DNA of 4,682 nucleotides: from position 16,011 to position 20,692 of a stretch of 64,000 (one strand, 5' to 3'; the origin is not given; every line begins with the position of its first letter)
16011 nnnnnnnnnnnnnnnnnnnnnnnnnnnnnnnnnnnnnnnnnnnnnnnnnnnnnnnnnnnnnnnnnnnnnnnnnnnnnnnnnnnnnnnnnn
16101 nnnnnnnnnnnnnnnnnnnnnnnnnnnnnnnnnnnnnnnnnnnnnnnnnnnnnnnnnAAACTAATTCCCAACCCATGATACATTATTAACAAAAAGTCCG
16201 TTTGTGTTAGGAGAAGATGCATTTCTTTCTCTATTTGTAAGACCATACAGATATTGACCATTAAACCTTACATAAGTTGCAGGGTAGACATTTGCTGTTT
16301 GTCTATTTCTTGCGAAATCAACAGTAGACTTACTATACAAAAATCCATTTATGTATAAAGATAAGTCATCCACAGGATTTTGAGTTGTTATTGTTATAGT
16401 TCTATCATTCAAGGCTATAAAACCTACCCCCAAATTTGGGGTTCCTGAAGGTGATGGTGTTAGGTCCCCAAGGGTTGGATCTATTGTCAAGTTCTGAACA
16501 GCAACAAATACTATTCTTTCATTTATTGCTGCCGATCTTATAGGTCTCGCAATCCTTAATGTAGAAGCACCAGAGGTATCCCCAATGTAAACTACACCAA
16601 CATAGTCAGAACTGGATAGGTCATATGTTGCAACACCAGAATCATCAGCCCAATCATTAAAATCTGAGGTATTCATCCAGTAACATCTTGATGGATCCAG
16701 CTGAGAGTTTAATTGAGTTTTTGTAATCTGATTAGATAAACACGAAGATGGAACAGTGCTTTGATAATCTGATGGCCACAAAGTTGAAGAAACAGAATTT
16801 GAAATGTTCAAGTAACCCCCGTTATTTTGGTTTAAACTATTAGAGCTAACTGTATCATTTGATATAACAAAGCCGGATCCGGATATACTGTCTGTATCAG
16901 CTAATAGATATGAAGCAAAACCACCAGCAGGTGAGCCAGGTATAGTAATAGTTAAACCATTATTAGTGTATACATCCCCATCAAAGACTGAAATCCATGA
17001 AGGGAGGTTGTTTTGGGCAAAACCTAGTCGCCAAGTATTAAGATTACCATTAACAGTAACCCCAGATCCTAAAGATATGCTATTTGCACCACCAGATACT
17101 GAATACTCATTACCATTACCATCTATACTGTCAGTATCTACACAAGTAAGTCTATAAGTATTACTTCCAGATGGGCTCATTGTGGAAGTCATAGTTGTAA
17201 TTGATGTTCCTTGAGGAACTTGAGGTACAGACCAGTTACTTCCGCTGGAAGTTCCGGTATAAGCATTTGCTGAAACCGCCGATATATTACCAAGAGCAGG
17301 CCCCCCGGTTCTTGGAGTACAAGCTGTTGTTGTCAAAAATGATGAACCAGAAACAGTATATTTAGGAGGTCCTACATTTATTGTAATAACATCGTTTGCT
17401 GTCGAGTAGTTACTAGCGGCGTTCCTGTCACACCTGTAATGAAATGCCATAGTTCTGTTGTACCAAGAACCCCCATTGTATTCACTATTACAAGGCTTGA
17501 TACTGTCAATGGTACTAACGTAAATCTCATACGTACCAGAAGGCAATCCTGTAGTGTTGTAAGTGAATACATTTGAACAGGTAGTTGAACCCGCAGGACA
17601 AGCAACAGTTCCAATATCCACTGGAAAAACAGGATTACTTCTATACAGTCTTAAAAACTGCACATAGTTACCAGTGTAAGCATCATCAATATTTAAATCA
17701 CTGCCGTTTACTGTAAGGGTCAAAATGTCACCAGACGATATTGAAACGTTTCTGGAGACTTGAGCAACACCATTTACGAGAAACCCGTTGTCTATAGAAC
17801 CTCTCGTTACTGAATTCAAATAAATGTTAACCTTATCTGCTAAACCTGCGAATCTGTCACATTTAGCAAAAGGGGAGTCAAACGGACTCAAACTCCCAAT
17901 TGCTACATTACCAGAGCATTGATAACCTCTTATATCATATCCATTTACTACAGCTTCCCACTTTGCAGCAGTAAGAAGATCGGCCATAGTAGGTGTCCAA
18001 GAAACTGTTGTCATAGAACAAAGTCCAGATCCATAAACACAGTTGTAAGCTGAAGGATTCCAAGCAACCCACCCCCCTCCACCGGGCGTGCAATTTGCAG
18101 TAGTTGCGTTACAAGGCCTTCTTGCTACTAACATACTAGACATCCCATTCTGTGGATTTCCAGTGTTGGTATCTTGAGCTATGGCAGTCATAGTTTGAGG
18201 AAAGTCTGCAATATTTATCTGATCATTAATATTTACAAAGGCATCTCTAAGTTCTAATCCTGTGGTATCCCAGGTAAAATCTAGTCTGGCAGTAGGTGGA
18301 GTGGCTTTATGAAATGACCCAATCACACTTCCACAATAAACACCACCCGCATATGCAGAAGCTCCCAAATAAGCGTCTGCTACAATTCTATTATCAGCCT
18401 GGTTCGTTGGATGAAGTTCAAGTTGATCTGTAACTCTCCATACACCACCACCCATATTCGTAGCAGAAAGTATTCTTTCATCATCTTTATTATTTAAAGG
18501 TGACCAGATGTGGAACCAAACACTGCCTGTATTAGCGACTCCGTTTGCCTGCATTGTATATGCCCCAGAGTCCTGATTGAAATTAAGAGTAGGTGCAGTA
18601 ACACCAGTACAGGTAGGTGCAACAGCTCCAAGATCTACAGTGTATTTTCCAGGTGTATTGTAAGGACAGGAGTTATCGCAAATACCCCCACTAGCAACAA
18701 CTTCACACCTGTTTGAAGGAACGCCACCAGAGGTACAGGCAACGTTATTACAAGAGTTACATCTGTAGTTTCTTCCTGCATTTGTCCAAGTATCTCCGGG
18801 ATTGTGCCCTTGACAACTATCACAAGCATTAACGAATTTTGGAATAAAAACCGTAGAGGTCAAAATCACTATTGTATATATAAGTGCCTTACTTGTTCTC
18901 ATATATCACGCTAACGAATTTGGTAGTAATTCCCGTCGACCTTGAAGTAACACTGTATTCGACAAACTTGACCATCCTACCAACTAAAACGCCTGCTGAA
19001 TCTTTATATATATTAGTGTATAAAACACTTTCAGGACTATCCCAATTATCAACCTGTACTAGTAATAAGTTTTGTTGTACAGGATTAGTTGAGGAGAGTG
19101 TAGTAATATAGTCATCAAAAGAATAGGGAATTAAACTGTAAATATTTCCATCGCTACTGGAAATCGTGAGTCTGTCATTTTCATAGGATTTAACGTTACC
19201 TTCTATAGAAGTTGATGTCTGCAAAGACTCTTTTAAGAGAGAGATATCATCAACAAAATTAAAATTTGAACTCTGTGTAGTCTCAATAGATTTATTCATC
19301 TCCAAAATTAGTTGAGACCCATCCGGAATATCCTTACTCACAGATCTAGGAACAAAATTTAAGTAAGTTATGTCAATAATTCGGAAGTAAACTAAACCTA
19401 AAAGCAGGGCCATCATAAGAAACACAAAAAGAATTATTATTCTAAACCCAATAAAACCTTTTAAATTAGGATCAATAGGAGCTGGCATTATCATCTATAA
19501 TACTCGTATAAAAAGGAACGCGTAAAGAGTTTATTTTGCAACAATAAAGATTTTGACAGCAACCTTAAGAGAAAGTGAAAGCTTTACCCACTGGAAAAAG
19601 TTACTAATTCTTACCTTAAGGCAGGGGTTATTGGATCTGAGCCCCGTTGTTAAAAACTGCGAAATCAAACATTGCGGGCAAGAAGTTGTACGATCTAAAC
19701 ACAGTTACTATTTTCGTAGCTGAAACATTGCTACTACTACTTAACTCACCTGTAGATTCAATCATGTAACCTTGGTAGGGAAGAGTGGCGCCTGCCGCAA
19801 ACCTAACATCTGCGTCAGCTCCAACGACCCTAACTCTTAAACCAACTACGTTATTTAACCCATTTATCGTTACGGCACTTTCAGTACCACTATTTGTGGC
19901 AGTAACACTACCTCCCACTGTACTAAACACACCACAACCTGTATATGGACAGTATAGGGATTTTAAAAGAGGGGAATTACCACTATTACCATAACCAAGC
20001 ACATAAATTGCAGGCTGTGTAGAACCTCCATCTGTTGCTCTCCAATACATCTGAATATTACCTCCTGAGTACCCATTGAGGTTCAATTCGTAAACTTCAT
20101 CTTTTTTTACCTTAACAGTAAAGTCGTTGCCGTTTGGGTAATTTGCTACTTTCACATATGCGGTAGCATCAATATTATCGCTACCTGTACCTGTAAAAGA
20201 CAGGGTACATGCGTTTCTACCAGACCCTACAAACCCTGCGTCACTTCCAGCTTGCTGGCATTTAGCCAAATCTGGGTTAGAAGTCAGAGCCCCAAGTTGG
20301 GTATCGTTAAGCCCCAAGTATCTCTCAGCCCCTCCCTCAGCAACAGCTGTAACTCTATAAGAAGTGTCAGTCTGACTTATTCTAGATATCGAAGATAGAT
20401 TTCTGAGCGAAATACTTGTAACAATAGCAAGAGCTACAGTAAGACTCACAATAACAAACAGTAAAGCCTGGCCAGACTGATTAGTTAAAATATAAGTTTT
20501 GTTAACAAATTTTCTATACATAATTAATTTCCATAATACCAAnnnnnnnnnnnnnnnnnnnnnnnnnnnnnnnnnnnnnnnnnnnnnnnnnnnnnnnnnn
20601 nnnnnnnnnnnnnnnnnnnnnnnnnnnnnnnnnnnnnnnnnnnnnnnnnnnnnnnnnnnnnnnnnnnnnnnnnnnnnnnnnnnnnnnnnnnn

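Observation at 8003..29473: Complete monoderm-style T4P locus (pilB-pilT-pilC-pilD-pilins-pilMNO) with no secretin and an unusually large pilin complement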

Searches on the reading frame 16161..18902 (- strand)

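Call 4: search_protein_families(library=pfam, max_evalue=0.01, proteins=[window:16161-18902:-])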
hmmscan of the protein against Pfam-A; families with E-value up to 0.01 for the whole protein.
window:16161-18902:- (913 aa): 1 family
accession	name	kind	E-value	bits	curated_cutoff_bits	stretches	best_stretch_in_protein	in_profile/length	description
PF08481.16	GBS_Bsp-like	-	0.0078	16.6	31.6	0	107-169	4-69/92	GBS Bsp-like repeat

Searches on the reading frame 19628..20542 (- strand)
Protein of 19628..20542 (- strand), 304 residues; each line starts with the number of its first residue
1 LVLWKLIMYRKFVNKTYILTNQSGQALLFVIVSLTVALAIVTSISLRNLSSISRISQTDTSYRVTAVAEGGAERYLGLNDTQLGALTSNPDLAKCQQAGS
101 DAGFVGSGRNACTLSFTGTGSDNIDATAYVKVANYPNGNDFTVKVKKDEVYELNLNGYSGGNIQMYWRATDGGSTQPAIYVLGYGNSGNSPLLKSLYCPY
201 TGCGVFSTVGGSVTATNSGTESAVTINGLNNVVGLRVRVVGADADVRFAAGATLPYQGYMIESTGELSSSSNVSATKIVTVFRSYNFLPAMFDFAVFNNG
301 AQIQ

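Call 4: search_protein_families(library=pfam, max_evalue=0.01, proteins=[window:19628-20542:-])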
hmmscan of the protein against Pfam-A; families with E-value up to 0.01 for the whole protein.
window:19628-20542:- (304 aa): 0 families

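Call 57: search_protein_families(library=pfam, max_evalue=10, proteins=[window:19628-20521:-])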
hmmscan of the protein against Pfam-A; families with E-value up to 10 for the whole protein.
window:19628-20521:- (297 aa): 0 families

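Call 71: search_protein_families(library=pfam, alignment_id=A3, max_evalue=0.01)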
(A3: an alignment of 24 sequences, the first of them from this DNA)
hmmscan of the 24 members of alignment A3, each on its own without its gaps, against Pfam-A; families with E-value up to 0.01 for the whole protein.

A. member 1, seq(297 aa): 0 families

B. families by the number of members that match (of 24 scanned): 1 family
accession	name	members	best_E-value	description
PF14341.11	PilX_N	8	2e-07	PilX N-terminal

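Call 72: search_solved_structures(query=A3, max_evalue=10)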
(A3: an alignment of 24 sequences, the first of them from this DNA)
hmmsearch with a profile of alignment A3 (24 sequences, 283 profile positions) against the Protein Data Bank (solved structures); distinct sequences matched with E-value up to 10: 7.
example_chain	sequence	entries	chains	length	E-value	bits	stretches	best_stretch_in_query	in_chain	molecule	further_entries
9ly5_C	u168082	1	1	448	0.0053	19.8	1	83-148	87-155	CD276 antigen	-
1gyv_A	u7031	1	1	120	0.0067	19.4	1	132-240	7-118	ADAPTER-RELATED PROTEIN COMPLEX 1 GAMMA 1 SUBUNIT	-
9ly6_A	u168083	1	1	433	0.0067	19.4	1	83-148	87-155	CD276 antigen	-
1gyw_A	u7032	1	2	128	0.013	18.5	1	132-240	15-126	ADAPTER-RELATED PROTEIN COMPLEX 1 GAMMA 1 SUBUNIT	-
2a7b_A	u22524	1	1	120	0.013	18.5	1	132-240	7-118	gamma-adaptin appendage domain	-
1iu1_A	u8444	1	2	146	0.022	17.7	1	131-240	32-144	gamma1-adaptin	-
4jam_L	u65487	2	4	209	1.7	11.6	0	100-186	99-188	ANTIGEN BINDING FRAGMENT OF LIGHT CHAIN of CH103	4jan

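Call 92: find_homologous_proteins(query=window:19628-20521:-, max_evalue=0.001)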
Query window:19628-20521:- (297 aa): 23 proteins with E <= 0.001 among 3908 candidates.
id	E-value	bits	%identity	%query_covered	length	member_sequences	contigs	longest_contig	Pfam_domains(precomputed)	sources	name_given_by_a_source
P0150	1.9e-182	623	96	100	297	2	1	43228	-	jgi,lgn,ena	-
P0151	1.8e-118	413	65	100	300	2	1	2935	-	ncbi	-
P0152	5.7e-82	293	53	94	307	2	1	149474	-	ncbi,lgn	-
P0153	9.3e-81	289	52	99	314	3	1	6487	-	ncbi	-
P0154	1.2e-64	236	48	95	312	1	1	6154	-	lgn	-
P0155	2.7e-63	232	47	96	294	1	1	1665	-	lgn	-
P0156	6.1e-43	165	39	95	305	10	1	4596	-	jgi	-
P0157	6.3e-41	159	38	94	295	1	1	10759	-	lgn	-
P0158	4.1e-37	146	36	99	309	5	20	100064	-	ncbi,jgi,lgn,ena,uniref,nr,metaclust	ncbi:MAG: hypothetical protein UU77_C0010G0031 [candidate division WWE3 bacterium GW2011_GWC1_41_7]|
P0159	5.7e-34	136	38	97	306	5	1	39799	-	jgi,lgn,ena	-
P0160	3.0e-33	133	35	94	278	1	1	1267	-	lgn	-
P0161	6.5e-33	132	36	94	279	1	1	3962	-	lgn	-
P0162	1.1e-32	132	35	93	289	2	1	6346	-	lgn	-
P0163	5.9e-32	129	37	97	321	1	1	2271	-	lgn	-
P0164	3.6e-29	120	38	93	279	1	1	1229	-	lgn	-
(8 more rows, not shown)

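Call 93: find_encoding_contigs(protein=P0152, flank=3000, max_places=3)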
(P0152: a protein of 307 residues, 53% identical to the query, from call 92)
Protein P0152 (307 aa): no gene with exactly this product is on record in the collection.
